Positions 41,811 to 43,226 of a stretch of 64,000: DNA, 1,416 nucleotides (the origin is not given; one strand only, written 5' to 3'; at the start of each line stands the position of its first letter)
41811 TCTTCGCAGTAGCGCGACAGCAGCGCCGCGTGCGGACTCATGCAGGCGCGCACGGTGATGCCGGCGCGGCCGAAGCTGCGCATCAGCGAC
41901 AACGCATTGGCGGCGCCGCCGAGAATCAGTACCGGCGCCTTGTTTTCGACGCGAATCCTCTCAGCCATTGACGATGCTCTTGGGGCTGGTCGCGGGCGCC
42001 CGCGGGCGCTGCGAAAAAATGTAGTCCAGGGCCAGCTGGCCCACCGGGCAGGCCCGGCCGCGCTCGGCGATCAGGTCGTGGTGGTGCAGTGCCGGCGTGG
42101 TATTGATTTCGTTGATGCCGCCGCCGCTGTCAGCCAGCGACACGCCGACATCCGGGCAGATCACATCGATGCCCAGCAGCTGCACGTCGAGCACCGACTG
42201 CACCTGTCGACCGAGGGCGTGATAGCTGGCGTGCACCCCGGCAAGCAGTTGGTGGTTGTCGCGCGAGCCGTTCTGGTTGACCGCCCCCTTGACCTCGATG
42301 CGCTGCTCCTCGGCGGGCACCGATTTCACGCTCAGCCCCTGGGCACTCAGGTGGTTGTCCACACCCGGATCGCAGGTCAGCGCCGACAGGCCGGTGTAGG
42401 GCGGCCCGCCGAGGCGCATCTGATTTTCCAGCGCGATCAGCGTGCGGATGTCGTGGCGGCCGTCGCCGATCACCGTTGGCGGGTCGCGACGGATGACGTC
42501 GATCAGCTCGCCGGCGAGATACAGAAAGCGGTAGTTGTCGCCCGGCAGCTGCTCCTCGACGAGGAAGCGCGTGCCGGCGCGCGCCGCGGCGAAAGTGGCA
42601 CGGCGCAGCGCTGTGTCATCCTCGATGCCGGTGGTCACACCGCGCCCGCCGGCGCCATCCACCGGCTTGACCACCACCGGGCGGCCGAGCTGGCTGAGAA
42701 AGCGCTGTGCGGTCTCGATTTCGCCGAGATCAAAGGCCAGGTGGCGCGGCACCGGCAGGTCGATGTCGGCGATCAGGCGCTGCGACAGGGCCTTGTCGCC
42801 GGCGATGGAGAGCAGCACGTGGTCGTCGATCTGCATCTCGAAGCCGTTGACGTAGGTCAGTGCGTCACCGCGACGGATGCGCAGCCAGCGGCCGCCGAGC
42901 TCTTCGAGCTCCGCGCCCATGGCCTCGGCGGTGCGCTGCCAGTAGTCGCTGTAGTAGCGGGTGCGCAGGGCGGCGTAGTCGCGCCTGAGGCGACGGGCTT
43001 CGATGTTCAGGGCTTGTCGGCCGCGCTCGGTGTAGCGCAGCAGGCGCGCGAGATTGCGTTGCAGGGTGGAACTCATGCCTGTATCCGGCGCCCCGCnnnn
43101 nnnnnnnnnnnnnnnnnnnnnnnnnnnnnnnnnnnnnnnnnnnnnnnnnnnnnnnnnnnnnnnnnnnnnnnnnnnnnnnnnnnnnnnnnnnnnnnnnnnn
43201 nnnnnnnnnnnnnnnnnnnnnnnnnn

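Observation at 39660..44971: Translationally coupled five-gene operon (CAS/TauD-like Fe/2OG oxygenase, RraA-like, CphA-type ATP-grasp, COG3919-type ATP-grasp, Ldh_2 oxidoreductase): candidate undescribed amino-acid-derived small-molecule pathway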

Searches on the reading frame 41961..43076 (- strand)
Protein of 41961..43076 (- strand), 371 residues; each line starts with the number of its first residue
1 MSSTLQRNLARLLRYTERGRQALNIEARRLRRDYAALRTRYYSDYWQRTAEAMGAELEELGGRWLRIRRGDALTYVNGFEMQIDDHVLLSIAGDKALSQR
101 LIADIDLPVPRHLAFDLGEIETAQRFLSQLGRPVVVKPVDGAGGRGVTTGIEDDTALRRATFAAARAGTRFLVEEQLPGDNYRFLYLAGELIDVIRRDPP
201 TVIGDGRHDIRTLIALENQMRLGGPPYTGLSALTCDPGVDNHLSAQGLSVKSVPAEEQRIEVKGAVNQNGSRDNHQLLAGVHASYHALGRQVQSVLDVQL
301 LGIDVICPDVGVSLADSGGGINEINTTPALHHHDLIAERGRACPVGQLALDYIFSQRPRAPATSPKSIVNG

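Call 3: search_protein_families(library=pfam, proteins=[window:41961-43076:-], max_evalue=0.01)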
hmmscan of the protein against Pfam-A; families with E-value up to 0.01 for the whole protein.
window:41961-43076:- (371 aa): 6 families
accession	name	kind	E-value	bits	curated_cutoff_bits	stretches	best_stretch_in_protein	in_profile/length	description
PF02786.22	CPSase_L_D2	-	4.9e-05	23.4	19.8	1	94-171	1-78/211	Carbamoyl-phosphate synthase L chain, ATP binding domain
PF02955.21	GSH-S_ATP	-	0.00074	19.4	23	1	123-199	24-104/175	Prokaryotic glutathione synthetase, ATP-grasp domain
PF07478.18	Dala_Dala_lig_C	-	0.001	19.1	24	0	101-180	1-84/204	D-ala D-ala ligase C-terminus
PF14397.11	ATPgrasp_ST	-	0.0011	18.7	31.4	1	82-152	9-81/278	Sugar-transfer associated ATP-grasp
PF02655.19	ATP-grasp_3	-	0.0015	19.1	23.2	1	92-184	1-76/160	ATP-grasp domain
PF02222.28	ATP-grasp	-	0.0089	16.1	27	0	103-177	4-76/179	ATP-grasp domain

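Call 5: search_protein_families(library=ncbifam, proteins=[window:41961-43076:-], max_evalue=0.01)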
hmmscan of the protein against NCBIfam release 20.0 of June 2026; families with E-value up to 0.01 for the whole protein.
window:41961-43076:- (371 aa): 25 families
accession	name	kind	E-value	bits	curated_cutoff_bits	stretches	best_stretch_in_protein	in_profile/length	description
NF010623.0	PRK14016.1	subfamily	1.1e-47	162.8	877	1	85-357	205-475/871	cyanophycin synthetase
TIGR02068.2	cya_phycin_syn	equivalog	3.8e-46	157.5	850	1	87-357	206-474/862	cyanophycin synthetase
NF002688.0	PRK02471.1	equivalog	2.3e-33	115.5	425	1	64-355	458-753/756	bifunctional glutamate--cysteine ligase GshA/glutathione synthetase GshB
TIGR03103.1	trio_acet_GNAT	equivalog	7.9e-32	110.5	569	1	86-333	289-527/547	N-acetylglutaminylglutamine synthetase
TIGR01435.1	glu_cys_lig_rel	equivalog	5.9e-21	74.4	656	1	62-333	436-700/719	bifunctional glutamate--cysteine ligase/glutathione synthetase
TIGR00768.1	rimK_fam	subfamily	2.7e-09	36.8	143.4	1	86-157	79-147/276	RimK family alpha-L-glutamate ligase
NF002378.0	PRK01372.1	subfamily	4.5e-09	35.4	243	1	90-197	96-199/305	D-alanine--D-alanine ligase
TIGR02144.1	LysX_arch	equivalog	1.4e-07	30.9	275.6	1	83-155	76-145/281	lysine biosynthesis protein LysX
TIGR01205.1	D_ala_D_alaTIGR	subfamily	7.1e-07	28.5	245.65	1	91-190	103-205/318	D-alanine--D-alanine ligase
NF004680.0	PRK06019.1-6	equivalog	1.1e-06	27.6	327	1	89-176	111-196/405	5-(carboxyamino)imidazole ribonucleotide synthase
NF009554.0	PRK12999.1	equivalog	5e-06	24.6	965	1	88-167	113-191/1147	pyruvate carboxylase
NF009405.0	PRK12767.1-4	equivalog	2.4e-05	23.5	390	1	77-158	95-170/320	carbamoyl phosphate synthase-like protein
NF040720.1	MptN_Meth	equivalog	9.5e-05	21.6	350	1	67-149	73-153/291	tetrahydromethanopterin:alpha-L-glutamate ligase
NF000091.3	D_ala_D_ser_VanG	exception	0.00018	20.5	495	1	90-179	131-220/344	D-alanine--D-serine ligase VanG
NF002563.0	PRK02186.1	subfamily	0.00028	19.2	625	1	93-183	106-194/890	argininosuccinate lyase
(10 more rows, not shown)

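Call 7: find_homologous_proteins(query=window:41961-43076:-, max_evalue=0.00001)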
Query window:41961-43076:- (371 aa): 106 proteins with E <= 0.00001 among 8000 candidates.
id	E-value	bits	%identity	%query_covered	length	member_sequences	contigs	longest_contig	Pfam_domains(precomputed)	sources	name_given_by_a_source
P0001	1.2e-243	826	100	100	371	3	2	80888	-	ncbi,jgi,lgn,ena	-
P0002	1.2e-154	533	64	100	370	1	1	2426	PF02786.23,PF01071.25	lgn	-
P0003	2.2e-120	420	56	96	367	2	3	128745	PF14397.12,PF07478.19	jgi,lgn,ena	jgi:cyanophycin synthetase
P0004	3.1e-108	380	51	94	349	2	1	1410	PF07478.19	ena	-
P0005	5.7e-108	379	49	95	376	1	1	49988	PF14397.12,PF02786.23,PF02222.28,PF08443.17,PF07478.19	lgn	-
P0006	2.1e-104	368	50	95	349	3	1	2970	PF07478.19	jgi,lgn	jgi:cyanophycin synthetase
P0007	1.7e-98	348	51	86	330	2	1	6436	-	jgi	jgi:D-alanine-D-alanine ligase-like ATP-grasp enzyme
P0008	7.3e-98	346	47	91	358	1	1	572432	-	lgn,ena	-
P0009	1.1e-96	342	49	91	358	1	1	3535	-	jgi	jgi:cyanophycin synthetase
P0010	1.4e-90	322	46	93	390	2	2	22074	PF07478.19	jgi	jgi:cyanophycin synthetase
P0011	1.4e-89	319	47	91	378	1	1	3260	-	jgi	jgi:cyanophycin synthetase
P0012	1.2e-87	312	46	94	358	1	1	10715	PF07478.19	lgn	-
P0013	3.3e-87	311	44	90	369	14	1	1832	PF14397.12,PF07478.19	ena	-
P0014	2.8e-84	301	42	95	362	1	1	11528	PF14397.12,PF02786.23,PF08443.17,PF01071.25,PF07478.19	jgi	-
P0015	5.9e-84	300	42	87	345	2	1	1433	-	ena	-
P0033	6.4e-75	271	41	87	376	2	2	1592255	-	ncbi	-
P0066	2.7e-70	255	41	88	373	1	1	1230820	-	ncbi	-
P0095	1.4e-53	200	39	81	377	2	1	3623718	-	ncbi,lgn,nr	ncbi:cyanophycin synthetase [Proteobacteria bacterium 005FR1]|nr:cyanophycin synthetase [Proteobacte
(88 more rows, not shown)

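Call 9: find_encoding_contigs(protein=P0001, flank=10000, max_places=3)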
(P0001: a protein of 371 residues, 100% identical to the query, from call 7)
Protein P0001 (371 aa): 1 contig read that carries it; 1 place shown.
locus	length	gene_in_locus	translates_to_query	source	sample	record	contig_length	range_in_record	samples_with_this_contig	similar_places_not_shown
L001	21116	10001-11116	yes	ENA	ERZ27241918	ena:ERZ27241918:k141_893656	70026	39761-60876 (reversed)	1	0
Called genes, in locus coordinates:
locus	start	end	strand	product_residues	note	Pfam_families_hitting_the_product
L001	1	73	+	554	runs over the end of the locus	PF00342:PGI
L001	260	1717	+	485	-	PF00171:Aldedh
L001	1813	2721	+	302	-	PF00165:HTH_AraC (weak), PF12833:HTH_18, PF01035:DNA_binding_1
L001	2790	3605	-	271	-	PF03372:Exo_endo_phos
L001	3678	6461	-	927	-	PF18339:Tudor_1_RapA, PF18337:Tudor_RapA, PF00176:SNF2-rel_dom, PF04851:ResIII, PF00270:DEAD (faint), PF00271:Helicase_C, PF12137:RapA_C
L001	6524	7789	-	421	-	PF00155:Aminotran_1_2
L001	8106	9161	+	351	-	PF02668:TauD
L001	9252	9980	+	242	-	PF03737:RraA-like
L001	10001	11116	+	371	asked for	-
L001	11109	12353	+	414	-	-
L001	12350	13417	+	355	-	PF02615:Ldh_2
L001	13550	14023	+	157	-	PF04073:tRNA_edit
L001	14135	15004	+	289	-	PF00795:CN_hydrolase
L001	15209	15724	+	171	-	-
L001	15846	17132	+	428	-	PF13458:Peripla_BP_6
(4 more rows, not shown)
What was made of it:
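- Checked: An independent gene call on the source metagenome contig gives the same five genes and the same starts (call 9).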

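Call 10: find_encoding_contigs(protein=P0003, flank=10000, max_places=3)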
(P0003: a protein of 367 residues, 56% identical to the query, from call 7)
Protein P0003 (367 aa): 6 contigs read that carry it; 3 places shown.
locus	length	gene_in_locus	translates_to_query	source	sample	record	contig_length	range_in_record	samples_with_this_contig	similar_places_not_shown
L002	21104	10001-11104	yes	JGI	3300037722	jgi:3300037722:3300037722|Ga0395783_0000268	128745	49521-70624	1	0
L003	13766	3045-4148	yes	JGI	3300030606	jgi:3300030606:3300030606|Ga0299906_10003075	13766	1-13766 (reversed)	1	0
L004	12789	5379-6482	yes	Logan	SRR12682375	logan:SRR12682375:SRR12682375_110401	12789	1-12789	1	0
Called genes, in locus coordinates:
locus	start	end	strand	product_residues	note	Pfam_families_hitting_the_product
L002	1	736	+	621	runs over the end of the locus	PF13522:GATase_6, PF13537:GATase_7, PF12481:DUF3700 (weak), PF00733:Asn_synthase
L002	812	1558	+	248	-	PF01522:Polysacc_deac_1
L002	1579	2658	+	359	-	PF00535:Glycos_transf_2, PF13641:Glyco_tranf_2_3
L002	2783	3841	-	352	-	-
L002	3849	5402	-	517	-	PF03062:MBOAT, PF13813:MBOAT_2 (weak)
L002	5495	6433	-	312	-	PF00389:2-Hacid_dh, PF02826:2-Hacid_dh_C, PF00670:AdoHcyase_NAD (weak), PF13241:NAD_binding_7 (faint)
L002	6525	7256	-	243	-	PF13580:SIS_2, PF01380:SIS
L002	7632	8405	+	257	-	PF03328:HpcH_HpaI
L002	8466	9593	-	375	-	PF13641:Glyco_tranf_2_3, PF00535:Glycos_transf_2, PF10111:Glyco_tranf_2_2 (weak)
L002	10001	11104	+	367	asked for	PF14397:ATPgrasp_ST (weak), PF07478:Dala_Dala_lig_C (faint)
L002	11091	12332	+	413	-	-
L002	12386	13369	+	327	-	-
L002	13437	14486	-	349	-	PF02615:Ldh_2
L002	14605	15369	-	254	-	PF03737:RraA-like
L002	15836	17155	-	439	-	PF03721:UDPG_MGDP_dh_N, PF00984:UDPG_MGDP_dh, PF03720:UDPG_MGDP_dh_C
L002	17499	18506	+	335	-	PF00106:adh_short (faint), PF01073:3Beta_HSD, PF01370:Epimerase, PF02719:Polysacc_synt_2, PF04321:RmlD_sub_bind, PF07993:NAD_binding_4 (faint), PF16363:GDP_Man_Dehyd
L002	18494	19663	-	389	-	PF13439:Glyco_transf_4, PF13579:Glyco_trans_4_4, PF20706:GT4-conflict, PF00534:Glycos_transf_1, PF13692:Glyco_trans_1_4, PF13524:Glyco_trans_1_2 (weak)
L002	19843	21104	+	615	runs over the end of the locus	PF13522:GATase_6, PF13537:GATase_7, PF00733:Asn_synthase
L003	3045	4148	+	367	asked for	PF14397:ATPgrasp_ST (weak), PF07478:Dala_Dala_lig_C (faint)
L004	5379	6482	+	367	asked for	PF14397:ATPgrasp_ST (weak), PF07478:Dala_Dala_lig_C (faint)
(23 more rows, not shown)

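Call 11: find_encoding_contigs(protein=P0008, flank=10000, max_places=2)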
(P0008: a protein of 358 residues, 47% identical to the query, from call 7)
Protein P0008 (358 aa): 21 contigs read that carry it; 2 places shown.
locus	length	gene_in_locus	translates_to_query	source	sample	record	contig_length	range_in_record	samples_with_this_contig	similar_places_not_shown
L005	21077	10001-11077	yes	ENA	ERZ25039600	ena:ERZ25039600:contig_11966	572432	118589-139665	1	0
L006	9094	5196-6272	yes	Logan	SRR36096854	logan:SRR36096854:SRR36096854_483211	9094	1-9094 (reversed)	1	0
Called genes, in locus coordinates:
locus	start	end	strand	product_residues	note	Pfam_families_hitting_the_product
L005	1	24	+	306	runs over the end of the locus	PF00106:adh_short, PF08659:KR, PF13561:adh_short_C2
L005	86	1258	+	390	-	PF00108:Thiolase_N, PF02803:Thiolase_C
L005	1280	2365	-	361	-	PF01636:APH, PF02958:EcKL, PF07914:DUF1679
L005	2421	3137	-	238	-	PF02585:PIG-L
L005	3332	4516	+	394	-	PF04909:Amidohydro_2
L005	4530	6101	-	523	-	PF00501:AMP-binding, PF13193:AMP-binding_C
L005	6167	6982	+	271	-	PF11136:DUF2889 (weak)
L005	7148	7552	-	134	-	-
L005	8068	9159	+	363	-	PF02668:TauD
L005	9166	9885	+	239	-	PF03737:RraA-like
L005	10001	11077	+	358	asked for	-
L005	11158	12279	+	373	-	-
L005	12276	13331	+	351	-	PF02615:Ldh_2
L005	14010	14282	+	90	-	PF13360:PQQ_2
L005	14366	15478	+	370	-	PF08240:ADH_N, PF00107:ADH_zinc_N, PF13602:ADH_zinc_N_2 (weak)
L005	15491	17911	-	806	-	PF03176:MMPL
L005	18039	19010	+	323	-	PF01544:CorA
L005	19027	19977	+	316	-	PF08240:ADH_N, PF16912:Glu_dehyd_C, PF00107:ADH_zinc_N, PF13602:ADH_zinc_N_2 (faint)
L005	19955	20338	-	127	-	-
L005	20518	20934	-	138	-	-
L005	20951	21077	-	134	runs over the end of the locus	PF07883:Cupin_2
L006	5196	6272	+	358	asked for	-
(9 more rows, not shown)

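Call 13: find_related_loci(query=A1, collection=genome_contigs, flank=10000)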
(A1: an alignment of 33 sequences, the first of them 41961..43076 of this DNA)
Query A1 (371 aa) in genome_contigs; peptide patterns used: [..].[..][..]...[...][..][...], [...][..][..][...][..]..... (x = any residue, [..] = any of these).
172 stretches matched a pattern; 100 encode a relative of the query (tblastn E <= 1e-3); the best 80 are kept; 80 distinct loci.
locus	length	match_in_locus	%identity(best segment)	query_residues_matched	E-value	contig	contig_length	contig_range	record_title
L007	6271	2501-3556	41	10-357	3e-91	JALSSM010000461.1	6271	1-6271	MAG: Gammaproteobacteria bacterium isolate 356-308_metabat2_scaf2bin.056 356-308_scaffold_9258_c1, whole genome shotgun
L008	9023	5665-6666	47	34-364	5e-91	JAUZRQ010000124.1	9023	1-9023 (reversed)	MAG: candidate division KSB1 bacterium isolate GS19_ROV16_BS04-AMOR20_M0784 AMOR20_M0784_contig124, whole genome shotgun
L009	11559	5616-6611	41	27-358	1e-87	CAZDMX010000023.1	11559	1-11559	MAG TPA_asm: uncultured Thiothrix sp. isolate binchicken_co24_84 genome assembly, contig: NODE_2157_length_11559_cov_6.7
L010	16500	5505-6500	41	27-358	4e-86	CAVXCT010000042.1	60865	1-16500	MAG: uncultured Gammaproteobacteria bacterium isolate MFD03551.bin.1.110 genome assembly, contig: contig_9722, whole gen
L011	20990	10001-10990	41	28-356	7e-85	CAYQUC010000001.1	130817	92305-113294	MAG TPA_asm: uncultured Thioalkalispiraceae bacterium isolate SRP128015_co3_91 genome assembly, contig: NODE_31_length_1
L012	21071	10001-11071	39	6-358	8e-85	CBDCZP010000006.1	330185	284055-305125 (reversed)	MAG: Thiotrichaceae bacterium isolate 835999da-035e-4625-bfa5-422bec9dcdc6 genome assembly, contig: contig_6, whole geno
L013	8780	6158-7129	44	34-355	2e-84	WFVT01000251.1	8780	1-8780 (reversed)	MAG: candidate division KSB1 bacterium isolate S140_5 k151_472735, whole genome shotgun sequence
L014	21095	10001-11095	38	1-364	5e-84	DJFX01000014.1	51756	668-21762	MAG TPA_asm: Halothiobacillaceae bacterium UBA5861 UBA5861_contig_211, whole genome shotgun sequence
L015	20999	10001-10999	42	31-359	1e-82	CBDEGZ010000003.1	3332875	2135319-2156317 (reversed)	MAG: Gammaproteobacteria bacterium isolate d4f7fdc9-f89b-4174-bf1d-6ce48d75cc49 genome assembly, contig: contig_3, whole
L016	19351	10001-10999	39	25-356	7e-82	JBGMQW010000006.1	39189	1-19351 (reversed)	MAG: Thiohalomonadales bacterium isolate N04_metabat2_bin.65 NODE_135_length_39189_cov_7.710278, whole genome shotgun se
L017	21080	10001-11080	43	9-364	7e-80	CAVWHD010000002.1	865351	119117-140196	MAG: uncultured Alphaproteobacteria bacterium isolate MFD04651.bin.1.176 genome assembly, contig: contig_1356, whole gen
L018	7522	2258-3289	38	23-358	6e-79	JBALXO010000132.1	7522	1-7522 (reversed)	MAG: Cocleimonas sp. isolate 9NakV-07 NODE_1839_length_7522_cov_12.158430, whole genome shotgun sequence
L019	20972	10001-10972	40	34-356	5e-76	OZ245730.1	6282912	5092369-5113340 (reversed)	MAG: Calditrichia bacterium isolate b0d004ed-fac9-4c7c-be48-ce0904fd85ed genome assembly, chromosome: 1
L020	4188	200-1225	41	14-354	2e-75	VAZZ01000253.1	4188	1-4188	MAG: Alphaproteobacteria bacterium isolate AP_21 14_0903_13_30cm_scaffold_2858933, whole genome shotgun sequence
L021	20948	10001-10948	46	40-354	6e-75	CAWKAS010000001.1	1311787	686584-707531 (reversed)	MAG: uncultured Acidobacteriota bacterium isolate MFD09779.bin.1.286 genome assembly, contig: contig_12230, whole genome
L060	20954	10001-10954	36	23-337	5e-63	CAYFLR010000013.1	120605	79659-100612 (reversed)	MAG TPA_asm: uncultured bacterium isolate ERP019367_co2_29 genome assembly, contig: NODE_170_length_120605_cov_3.195313,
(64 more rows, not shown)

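Call 24: search_solved_structures(query=A1, max_evalue=0.001, show_alignments=1)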
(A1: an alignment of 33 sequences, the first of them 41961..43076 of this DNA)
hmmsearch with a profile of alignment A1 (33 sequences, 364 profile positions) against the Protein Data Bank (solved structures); distinct sequences matched with E-value up to 0.001: 48.
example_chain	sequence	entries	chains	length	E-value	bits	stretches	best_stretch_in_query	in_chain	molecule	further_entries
7ta5_A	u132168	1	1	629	2.1e-54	187.7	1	74-357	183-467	Glutathione synthase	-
8fxh_A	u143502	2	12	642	9.1e-53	182.3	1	57-359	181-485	RimK domain-containing protein ATP-grasp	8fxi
7lgm_A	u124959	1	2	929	1.5e-52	181.6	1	75-357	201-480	Cyanophycin synthase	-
7lgn_A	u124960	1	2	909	2.5e-51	177.6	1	62-356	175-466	Cyanophycin synthase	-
7txv_A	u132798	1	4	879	1.7e-48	168.3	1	86-353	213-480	Cyanophycin synthase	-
7lg5_A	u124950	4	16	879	1.7e-48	168.3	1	86-353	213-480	Cyanophycin synthase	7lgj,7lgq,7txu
7wac_A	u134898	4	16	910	4.3e-47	163.6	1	87-354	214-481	Cyanophycin synthase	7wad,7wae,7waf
3ln6_A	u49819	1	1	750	7.5e-42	146.4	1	50-353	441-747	Glutathione biosynthesis bifunctional protein gshAB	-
3ln7_A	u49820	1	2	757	7.8e-41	143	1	42-353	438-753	Glutathione biosynthesis bifunctional protein gshAB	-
3lwb_A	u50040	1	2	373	1.2e-11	47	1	88-179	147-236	D-alanine--D-alanine ligase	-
5d8d_A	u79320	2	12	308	4.5e-11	45.1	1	92-200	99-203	D-alanine--D-alanine ligase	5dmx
8evy_B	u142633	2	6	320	7.3e-11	44.4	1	85-200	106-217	D-alanine--D-alanine ligase B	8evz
4zqi_A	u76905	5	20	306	3.8e-10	42.1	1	89-202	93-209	D-alanine--D-alanine ligase | D-alanine-D-alanine ligase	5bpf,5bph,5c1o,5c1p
3v4z_A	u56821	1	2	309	3.9e-10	42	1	89-202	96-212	D-alanine--D-alanine ligase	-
3e5n_A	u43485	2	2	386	7.5e-10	41.1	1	88-180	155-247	D-alanine-D-alanine ligase A | D-alanine--D-alanine ligase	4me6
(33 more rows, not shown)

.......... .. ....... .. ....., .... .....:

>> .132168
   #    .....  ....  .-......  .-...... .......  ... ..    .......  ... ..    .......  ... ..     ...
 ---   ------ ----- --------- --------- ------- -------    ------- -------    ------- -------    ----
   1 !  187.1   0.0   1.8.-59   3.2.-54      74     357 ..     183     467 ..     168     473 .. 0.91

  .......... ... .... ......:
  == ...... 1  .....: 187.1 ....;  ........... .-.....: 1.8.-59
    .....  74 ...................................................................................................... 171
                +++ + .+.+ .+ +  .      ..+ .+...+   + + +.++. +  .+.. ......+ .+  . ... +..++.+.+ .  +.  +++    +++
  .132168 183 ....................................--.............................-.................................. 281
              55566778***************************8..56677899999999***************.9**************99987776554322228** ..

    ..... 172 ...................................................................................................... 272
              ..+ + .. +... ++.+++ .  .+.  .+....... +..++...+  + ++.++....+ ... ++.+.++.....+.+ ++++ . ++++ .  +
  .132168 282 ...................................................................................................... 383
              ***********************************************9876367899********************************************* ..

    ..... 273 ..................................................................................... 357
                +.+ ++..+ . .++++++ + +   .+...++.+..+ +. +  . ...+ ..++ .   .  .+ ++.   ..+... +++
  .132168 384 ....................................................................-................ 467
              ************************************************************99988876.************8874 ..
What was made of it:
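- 41961..43076 (-): ATP-grasp ligase 1 (AG1, 371 aa). It resembles the cyanophycin-synthetase G domain and the GshB domain, and has no N or Mur-ligase domain; core member. The family profile hits CphA2 7ta5/8fxh and the CphA1 G domains (1e-47 to 1e-54), then GshAB (call 24).
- Closest known: Cyanophycin synthetases CphA1/CphA2. Same: AG1 aligns over the whole ATP-grasp G domain: the AG1 family profile scores E 1e-47 to 1e-54 against 7ta5, 8fxh, 7lgm and 7lg5, and 1e-41 against GshAB (call 24).
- The best solved relatives of AG1 are CphA2 (7ta5, 8fxh), which polymerises beta-Asp-Arg dipeptides, and the CphA1 G domains (call 24). The equally good resemblance to GshAB and NAGGN synthetase fits single-turnover ligation (calls 5, 24). 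AG1 is of the CphA/GshB type (call 24).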

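Call 27: find_encoding_contigs(protein=P0033, flank=10000, max_places=1)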
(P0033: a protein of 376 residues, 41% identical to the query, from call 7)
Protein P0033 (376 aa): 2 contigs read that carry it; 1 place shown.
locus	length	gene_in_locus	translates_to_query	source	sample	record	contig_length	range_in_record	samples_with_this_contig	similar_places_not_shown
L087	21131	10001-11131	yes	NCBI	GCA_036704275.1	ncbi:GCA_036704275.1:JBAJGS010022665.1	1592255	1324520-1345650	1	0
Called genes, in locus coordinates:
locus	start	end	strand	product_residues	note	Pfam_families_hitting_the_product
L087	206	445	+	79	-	PF27144:PA14_33160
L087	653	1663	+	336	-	PF13407:Peripla_BP_4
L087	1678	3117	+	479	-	PF00005:ABC_tran, PF02463:SMC_N (faint), PF13304:AAA_21 (faint), PF00005:ABC_tran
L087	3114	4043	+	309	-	PF02653:BPD_transp_2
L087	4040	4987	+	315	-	PF02653:BPD_transp_2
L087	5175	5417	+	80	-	PF27144:PA14_33160 (weak)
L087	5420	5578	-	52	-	-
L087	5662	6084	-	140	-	-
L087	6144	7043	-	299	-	PF02567:PhzC-PhzF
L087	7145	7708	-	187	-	-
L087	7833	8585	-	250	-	PF01925:TauE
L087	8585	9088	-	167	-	PF03928:HbpS-like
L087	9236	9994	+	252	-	PF03737:RraA-like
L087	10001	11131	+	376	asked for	-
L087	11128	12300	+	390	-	PF02786:CPSase_L_D2 (faint)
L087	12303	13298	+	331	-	PF02615:Ldh_2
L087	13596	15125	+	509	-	PF02310:B12-binding, PF04055:Radical_SAM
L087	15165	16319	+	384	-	PF02463:SMC_N (faint), PF13175:AAA_15 (weak), PF13476:AAA_23 (weak), PF00005:ABC_tran (faint), PF13304:AAA_21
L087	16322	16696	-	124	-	PF01638:HxlR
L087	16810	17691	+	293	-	PF05368:NmrA, PF13460:NAD_binding_10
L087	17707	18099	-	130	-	PF01638:HxlR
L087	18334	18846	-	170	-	PF14358:DUF4405 (faint)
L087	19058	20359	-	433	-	PF01139:RtcB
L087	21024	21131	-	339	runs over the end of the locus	PF00670:AdoHcyase_NAD (weak), PF07991:KARI_N, PF01450:KARI_C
